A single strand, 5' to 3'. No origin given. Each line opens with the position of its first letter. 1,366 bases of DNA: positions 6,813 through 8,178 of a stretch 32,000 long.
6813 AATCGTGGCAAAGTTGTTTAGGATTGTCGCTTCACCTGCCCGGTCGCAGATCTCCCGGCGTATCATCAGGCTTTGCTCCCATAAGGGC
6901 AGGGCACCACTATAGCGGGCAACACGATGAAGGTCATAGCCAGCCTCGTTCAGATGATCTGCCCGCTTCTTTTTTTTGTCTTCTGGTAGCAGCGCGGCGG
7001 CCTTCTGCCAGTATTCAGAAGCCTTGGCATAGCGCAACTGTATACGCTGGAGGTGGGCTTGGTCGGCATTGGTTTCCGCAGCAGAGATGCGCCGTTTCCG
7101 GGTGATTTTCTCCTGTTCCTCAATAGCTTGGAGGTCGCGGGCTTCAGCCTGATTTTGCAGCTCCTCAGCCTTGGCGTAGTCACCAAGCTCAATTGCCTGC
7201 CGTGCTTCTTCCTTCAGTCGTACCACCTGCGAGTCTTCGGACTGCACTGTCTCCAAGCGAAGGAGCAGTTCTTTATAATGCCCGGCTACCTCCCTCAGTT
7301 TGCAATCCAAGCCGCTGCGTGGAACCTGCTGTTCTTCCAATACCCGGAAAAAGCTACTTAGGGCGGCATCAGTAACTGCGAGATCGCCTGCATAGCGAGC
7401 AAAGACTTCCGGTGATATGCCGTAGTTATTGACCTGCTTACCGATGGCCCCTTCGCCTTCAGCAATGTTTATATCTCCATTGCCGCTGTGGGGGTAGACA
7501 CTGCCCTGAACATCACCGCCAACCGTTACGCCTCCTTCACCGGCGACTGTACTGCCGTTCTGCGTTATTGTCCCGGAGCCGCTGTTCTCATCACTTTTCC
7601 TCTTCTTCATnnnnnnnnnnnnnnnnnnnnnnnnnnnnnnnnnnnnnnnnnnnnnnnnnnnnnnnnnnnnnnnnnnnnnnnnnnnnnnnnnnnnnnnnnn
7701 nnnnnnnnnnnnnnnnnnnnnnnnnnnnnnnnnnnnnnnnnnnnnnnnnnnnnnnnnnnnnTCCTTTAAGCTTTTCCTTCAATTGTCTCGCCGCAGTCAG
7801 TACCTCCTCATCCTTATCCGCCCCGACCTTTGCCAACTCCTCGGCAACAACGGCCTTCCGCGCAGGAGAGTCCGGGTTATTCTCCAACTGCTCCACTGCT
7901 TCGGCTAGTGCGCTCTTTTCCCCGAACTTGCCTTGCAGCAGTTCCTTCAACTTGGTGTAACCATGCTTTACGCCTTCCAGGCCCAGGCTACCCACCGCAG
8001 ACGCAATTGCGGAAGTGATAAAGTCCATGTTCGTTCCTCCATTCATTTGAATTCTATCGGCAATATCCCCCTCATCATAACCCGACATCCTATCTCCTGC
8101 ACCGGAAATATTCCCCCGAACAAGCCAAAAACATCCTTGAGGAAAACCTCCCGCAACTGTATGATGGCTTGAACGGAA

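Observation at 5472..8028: Small helical protein and TPR protein share a 36-aa motif (C-terminal vs N-terminal): candidate amyloid-templating effector/sensor pair without an NTPase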

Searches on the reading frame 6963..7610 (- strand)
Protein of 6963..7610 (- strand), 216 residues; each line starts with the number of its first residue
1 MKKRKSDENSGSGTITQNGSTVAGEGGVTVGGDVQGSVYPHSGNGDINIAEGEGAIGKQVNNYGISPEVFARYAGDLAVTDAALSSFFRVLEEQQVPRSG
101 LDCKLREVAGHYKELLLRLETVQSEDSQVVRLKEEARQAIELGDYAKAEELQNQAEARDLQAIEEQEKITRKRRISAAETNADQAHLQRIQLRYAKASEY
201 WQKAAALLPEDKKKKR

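Call 32: find_homologous_proteins(query=window:6963-7610:-)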
Query seq(216 aa) (216 aa): 63 proteins with E <= 0.001 among 899 candidates.
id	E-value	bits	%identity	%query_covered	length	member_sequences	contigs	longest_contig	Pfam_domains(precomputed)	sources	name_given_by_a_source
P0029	8.1e-73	263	76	80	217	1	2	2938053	-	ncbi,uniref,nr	ncbi:MAG: hypothetical protein CDV28_12815 [Candidatus Electronema aureum]|uniref:Tetratricopeptide 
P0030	2.9e-72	261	74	79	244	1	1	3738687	PF00515.35,PF13424.13,PF13176.13,PF07719.24,PF13374.13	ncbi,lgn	ncbi:MAG: tetratricopeptide repeat protein [Candidatus Electrothrix sp. YB6]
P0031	5.6e-67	244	73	76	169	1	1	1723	-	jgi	jgi:hypothetical protein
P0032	3.2e-66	241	73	79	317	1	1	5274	PF00515.35,PF13424.13,PF13176.13,PF13181.13,PF07719.24,PF13374.13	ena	-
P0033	4.4e-63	231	68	79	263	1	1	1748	PF00515.35,PF13424.13,PF07719.24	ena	-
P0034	9.9e-62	226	64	88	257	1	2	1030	PF00515.35,PF13424.13,PF13176.13,PF07719.24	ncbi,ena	-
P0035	1.0e-61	226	62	83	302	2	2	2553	PF00515.35,PF13424.13,PF13176.13,PF13428.13,PF13181.13,PF07719.24,PF13374.13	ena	-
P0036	1.4e-61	226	65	83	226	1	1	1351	-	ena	-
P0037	2.0e-60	222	69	78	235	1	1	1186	-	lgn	-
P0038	7.1e-60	220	65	81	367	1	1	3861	PF00515.35,PF13424.13,PF13176.13,PF13181.13,PF07719.24,PF13374.13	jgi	-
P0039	3.4e-59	218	62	83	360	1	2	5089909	PF00515.35,PF13424.13,PF13176.13,PF13428.13,PF13181.13,PF07719.24,PF13374.13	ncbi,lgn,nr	ncbi:MAG: tetratricopeptide repeat protein [Candidatus Electrothrix scaldis]|nr:MAG: tetratricopepti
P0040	6.8e-56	207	67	78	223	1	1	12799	PF13424.13,PF07719.24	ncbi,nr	ncbi:tetratricopeptide repeat protein, partial [Desulfobulbus sp. F5]|nr:tetratricopeptide repeat pr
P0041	2.0e-54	203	58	81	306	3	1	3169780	PF00515.35,PF13424.13,PF13176.13,PF13181.13,PF07719.24,PF13374.13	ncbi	ncbi:MAG: tetratricopeptide repeat protein [Candidatus Electronema sp. VV]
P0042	1.2e-53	200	54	98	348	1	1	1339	PF13424.13,PF13176.13,PF14938.13,PF07719.24,PF13374.13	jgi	jgi:tetratricopeptide (TPR) repeat protein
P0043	1.6e-52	196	54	88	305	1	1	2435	-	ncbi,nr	ncbi:MAG: hypothetical protein D3924_13930 [Candidatus Electrothrix sp. AR4]|nr:hypothetical protein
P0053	5.9e-48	181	57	81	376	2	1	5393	PF19961.6,PF13424.13,PF13176.13,PF07719.24,PF13374.13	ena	-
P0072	1.1e-30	125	49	81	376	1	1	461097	PF17874.8,PF00515.35,PF13424.13,PF13176.13,PF14938.13,PF13181.13,PF07719.24,PF13374.13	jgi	jgi:tetratricopeptide (TPR) repeat protein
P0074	6.9e-30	122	47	81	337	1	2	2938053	PF14559.13,PF00515.35,PF13424.13,PF13176.13,PF13181.13,PF07719.24,PF13374.13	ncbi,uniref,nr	ncbi:MAG: Tetratricopeptide repeat-containing protein [Candidatus Electronema aureum]|uniref:Tetratr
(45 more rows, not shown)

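Call 36: find_encoding_contigs(protein=P0039, flank=5000, max_places=1)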
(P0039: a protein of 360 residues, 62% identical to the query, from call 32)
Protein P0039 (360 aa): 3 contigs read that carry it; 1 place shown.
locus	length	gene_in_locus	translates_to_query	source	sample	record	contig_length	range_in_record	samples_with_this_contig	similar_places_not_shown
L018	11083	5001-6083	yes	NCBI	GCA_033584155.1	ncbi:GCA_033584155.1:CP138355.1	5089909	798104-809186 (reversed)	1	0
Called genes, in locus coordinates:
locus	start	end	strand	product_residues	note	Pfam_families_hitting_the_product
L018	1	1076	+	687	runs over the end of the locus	PF00702:Hydrolase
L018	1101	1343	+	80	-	-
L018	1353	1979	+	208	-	-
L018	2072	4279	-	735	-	PF00141:peroxidase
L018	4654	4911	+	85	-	-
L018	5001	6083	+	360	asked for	PF13428:TPR_14 (faint), PF07719:TPR_2 (faint), PF13181:TPR_8 (faint), PF00515:TPR_1 (faint), PF13176:TPR_7 (faint), PF13424:TPR_12, PF13374:TPR_10 (weak), PF13424:TPR_12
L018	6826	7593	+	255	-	-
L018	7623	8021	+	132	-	PF07119:DUF1375 (weak)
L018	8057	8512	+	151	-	-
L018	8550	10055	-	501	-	PF02074:Peptidase_M32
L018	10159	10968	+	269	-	PF10127:RlaP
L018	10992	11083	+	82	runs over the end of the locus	-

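Call 37: find_encoding_contigs(protein=P0074, flank=5000, max_places=1)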
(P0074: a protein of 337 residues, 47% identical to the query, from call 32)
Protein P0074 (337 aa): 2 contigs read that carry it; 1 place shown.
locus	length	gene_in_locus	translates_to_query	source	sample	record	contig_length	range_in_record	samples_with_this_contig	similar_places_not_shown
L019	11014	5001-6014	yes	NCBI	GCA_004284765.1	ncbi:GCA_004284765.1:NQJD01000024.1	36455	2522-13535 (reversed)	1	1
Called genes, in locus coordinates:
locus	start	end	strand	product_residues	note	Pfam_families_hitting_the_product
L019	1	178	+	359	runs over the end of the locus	PF13401:AAA_22 (faint), PF02881:SRP54_N, PF13604:AAA_30 (faint), PF00448:SRP54, PF13614:AAA_31 (faint)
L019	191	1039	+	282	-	PF05099:TerB, PF00226:DnaJ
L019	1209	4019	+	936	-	PF00133:tRNA-synt_1, PF09334:tRNA-synt_1g, PF01406:tRNA-synt_1e, PF08264:Anticodon_1, PF06827:zf-FPG_IleRS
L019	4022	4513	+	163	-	PF01252:Peptidase_A8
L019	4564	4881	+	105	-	PF06865:Ppnp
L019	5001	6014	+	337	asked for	PF07719:TPR_2 (faint), PF13181:TPR_8 (faint), PF13176:TPR_7 (faint), PF13374:TPR_10 (faint), PF14559:TPR_19 (faint), PF13424:TPR_12, PF00515:TPR_1 (weak)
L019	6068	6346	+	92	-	PF05015:HigB-like_toxin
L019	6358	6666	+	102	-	PF01381:HTH_3, PF12844:HTH_19 (faint)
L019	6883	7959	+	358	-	PF14848:HU-DNA_bdg (weak)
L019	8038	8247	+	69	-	PF13711:DUF4160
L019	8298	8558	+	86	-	PF10387:DUF2442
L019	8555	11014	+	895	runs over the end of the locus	PF02629:CoA_binding, PF13380:CoA_binding_2, PF13607:Succ_CoA_lig, PF19045:Ligase_CoA_2, PF13549:ATP-grasp_5, PF00583:Acetyltransf_1, PF13302:Acetyltransf_3, PF13508:Acetyltransf_7, +2 more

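Call 48: search_protein_families(library=pfam, proteins=[P0053], max_evalue=1)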
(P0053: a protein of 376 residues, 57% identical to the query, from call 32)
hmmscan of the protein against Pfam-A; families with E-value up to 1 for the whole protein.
P0053 (376 aa): 10 families
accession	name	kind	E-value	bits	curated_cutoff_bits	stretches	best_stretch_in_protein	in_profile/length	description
PF19961.5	EAD8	-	2.7e-18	66.9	27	1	2-97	2-95/96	Effector-associated domain 8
PF13424.12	TPR_12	-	5e-14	52.7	30.1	1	295-361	6-74/77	Tetratricopeptide repeat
PF13374.12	TPR_10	-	8.9e-10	38.7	27.5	2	333-361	3-31/42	Tetratricopeptide repeat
PF07719.23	TPR_2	-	3.3e-08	33.5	27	1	334-361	3-30/34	Tetratricopeptide repeat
PF13176.12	TPR_7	-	1.6e-05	25.1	27.9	1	334-360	1-27/36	Tetratricopeptide repeat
PF13181.12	TPR_8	-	0.00065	20.1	25.7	1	335-363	4-32/34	Tetratricopeptide repeat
PF00515.34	TPR_1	-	0.0024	18.1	27.8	1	335-360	4-29/34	Tetratricopeptide repeat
PF13432.12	TPR_16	-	0.0069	17.3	32.7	1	299-363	4-62/65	Tetratricopeptide repeat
PF20995.3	Tla3_C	-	0.04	14.4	24.8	1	248-297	6-54/136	Type VI lipase adapter protein Tla3, C-terminal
PF13428.12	TPR_14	-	0.23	12.7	23.5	0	338-365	7-34/44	Tetratricopeptide repeat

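Call 76: find_encoding_contigs(protein=P0072, flank=4000, max_places=1)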
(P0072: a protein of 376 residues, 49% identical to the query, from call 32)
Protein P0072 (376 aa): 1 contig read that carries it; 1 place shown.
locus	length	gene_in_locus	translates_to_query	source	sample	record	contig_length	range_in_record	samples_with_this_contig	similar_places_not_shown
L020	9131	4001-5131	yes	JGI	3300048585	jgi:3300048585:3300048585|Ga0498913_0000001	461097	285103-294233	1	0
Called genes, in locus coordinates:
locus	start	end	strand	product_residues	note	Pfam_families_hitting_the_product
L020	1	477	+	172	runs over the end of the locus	-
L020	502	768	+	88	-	PF10387:DUF2442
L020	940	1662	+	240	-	PF01582:TIR, PF13676:TIR_2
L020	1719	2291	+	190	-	-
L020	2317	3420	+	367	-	-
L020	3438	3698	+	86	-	PF13711:DUF4160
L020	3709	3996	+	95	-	PF10387:DUF2442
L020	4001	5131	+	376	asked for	PF00515:TPR_1 (faint), PF07719:TPR_2 (faint), PF13176:TPR_7 (faint), PF13181:TPR_8 (faint), PF14938:SNAP (weak), PF13424:TPR_12, PF17874:TPR_MalT (weak), PF13424:TPR_12, +1 more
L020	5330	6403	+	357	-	PF14848:HU-DNA_bdg (weak)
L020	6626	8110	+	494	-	PF01336:tRNA_anti-codon, PF00152:tRNA-synt_2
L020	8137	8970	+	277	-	PF02548:Pantoate_transf, PF13714:PEP_mutase (weak)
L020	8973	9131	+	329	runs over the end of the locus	PF03186:CobD_Cbib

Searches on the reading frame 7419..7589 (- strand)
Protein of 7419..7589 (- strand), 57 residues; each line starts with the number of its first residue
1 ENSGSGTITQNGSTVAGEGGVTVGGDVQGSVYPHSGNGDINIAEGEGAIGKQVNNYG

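Call 91: find_homologous_proteins(query=window:7419-7589:-, max_evalue=1)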
Query seq(57 aa): no candidate shares three 5-residue words with the query. No homologue found.

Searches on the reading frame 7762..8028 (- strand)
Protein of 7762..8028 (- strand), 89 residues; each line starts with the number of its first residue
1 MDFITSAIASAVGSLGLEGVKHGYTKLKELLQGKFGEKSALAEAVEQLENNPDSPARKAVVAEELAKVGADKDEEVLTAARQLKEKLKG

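Call 21: find_related_loci(query=A2, collection=genome_contigs, flank=6000)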
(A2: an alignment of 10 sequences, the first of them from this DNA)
Query A2 (89 aa) in genome_contigs; peptide patterns used: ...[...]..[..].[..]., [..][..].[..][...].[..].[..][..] (x = any residue, [..] = any of these).
104 stretches matched a pattern; 4 encode a relative of the query (tblastn E <= 1e-3); 4 distinct loci.
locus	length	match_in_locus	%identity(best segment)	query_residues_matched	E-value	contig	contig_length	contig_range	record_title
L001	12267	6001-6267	88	1-89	2e-48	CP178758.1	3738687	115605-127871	MAG: Candidatus Electrothrix sp. YB6 chromosome, complete genome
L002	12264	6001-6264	72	1-88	4e-37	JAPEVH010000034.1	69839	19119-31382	MAG: Candidatus Electronema sp. isolate KV k127_20921549, whole genome shotgun sequence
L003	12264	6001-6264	47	1-88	6e-19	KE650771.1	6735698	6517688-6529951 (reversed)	Fischerella sp. PCC 9431 genomic scaffold Fis9431DRAFT_Scaffold1.2, whole genome shotgun sequence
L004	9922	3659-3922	48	1-88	1e-15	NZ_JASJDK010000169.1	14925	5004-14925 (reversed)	MAG: Mastigocoleus sp. MO_188.B34 MO_188.c_4652, whole genome shotgun sequence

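Call 22: find_related_loci(query=A2, collection=metagenome_contigs, flank=6000)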
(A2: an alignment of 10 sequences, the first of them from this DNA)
Query A2 (89 aa) in metagenome_contigs; peptide patterns used: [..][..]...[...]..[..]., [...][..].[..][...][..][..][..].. (x = any residue, [..] = any of these).
600 stretches matched a pattern (row limit reached: there are more); 4 encode a relative of the query (tblastn E <= 1e-3); 4 distinct loci.
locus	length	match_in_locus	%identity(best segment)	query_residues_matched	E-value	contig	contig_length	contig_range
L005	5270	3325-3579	81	1-85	6e-42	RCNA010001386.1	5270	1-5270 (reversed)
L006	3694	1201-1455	68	1-85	1e-35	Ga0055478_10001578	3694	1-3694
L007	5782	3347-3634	41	1-88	3e-16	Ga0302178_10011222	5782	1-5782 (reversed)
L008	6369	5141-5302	50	23-76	2e-13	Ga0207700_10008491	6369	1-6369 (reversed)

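Call 40: search_solved_structures(query=A2, max_evalue=10, show_alignments=2)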
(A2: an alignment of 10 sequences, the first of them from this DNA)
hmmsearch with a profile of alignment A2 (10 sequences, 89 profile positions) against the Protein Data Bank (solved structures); distinct sequences matched with E-value up to 10: 7.
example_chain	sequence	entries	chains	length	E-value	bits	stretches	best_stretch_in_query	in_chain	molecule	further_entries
7jil_G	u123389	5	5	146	0.39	14.4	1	57-89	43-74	50S ribosomal protein L9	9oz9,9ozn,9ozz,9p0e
8evk_A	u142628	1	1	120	0.76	13.5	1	21-56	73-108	Dihydroneopterin aldolase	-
4jw3_C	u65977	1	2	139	0.85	13.3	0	3-29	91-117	Alpha-helical artificial proteins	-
2y9y_B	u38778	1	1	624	1.6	12.5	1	16-74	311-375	ISWI ONE COMPLEX PROTEIN 3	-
2y9z_B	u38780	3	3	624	1.6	12.5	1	16-74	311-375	ISWI ONE COMPLEX PROTEIN 3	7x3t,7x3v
8aw4_A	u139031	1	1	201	4.7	10.9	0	7-29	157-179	ALPHAREP bB-E3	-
6ft5_A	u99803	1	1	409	9.8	9.9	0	8-29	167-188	alphaRep A3_A3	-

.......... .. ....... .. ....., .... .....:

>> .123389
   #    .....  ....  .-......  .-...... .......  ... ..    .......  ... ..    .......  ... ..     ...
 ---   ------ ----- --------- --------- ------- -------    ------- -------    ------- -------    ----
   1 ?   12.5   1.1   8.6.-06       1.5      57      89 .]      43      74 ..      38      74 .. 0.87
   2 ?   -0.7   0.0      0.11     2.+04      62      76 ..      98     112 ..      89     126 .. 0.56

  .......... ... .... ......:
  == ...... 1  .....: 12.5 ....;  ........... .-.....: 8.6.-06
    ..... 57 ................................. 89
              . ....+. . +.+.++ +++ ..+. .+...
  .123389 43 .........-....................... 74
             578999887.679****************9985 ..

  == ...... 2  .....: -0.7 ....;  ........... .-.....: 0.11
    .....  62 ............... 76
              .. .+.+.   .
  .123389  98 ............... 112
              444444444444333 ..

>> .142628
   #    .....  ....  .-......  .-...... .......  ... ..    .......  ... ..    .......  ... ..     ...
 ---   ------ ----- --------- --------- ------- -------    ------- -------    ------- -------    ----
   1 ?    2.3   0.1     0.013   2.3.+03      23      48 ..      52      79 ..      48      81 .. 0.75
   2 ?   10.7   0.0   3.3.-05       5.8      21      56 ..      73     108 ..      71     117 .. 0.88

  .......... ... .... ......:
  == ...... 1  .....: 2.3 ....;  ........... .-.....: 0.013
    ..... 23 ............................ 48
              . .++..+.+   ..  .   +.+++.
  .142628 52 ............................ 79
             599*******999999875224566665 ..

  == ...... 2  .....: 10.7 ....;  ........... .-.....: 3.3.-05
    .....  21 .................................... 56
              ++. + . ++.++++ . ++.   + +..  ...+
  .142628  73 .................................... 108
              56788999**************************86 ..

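Call 48: search_protein_families(library=pfam, proteins=[L008:5499-6368:+], max_evalue=1)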
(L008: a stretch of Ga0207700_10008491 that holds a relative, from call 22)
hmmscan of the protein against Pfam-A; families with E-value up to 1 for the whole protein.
L008:5499-6368:+ (290 aa): 5 families
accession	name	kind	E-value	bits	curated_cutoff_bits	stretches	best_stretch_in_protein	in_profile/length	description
PF16331.10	TolA_bind_tri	-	0.0047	17.4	30.1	1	86-130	6-50/76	TolA binding protein trimerisation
PF16535.10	T3SSipB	-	0.0079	17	31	1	101-160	84-146/155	Type III cell invasion protein SipB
PF11727.13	ISG65-75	-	0.013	15.2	25.1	1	103-184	66-145/281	Invariant surface glycoprotein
PF11951.13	Fungal_trans_2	-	0.19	11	21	1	58-133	228-304/384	Fungal specific transcription factor domain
PF06817.19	RVT_thumb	-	0.21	11.9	27.6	1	64-101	30-65/66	Reverse transcriptase thumb domain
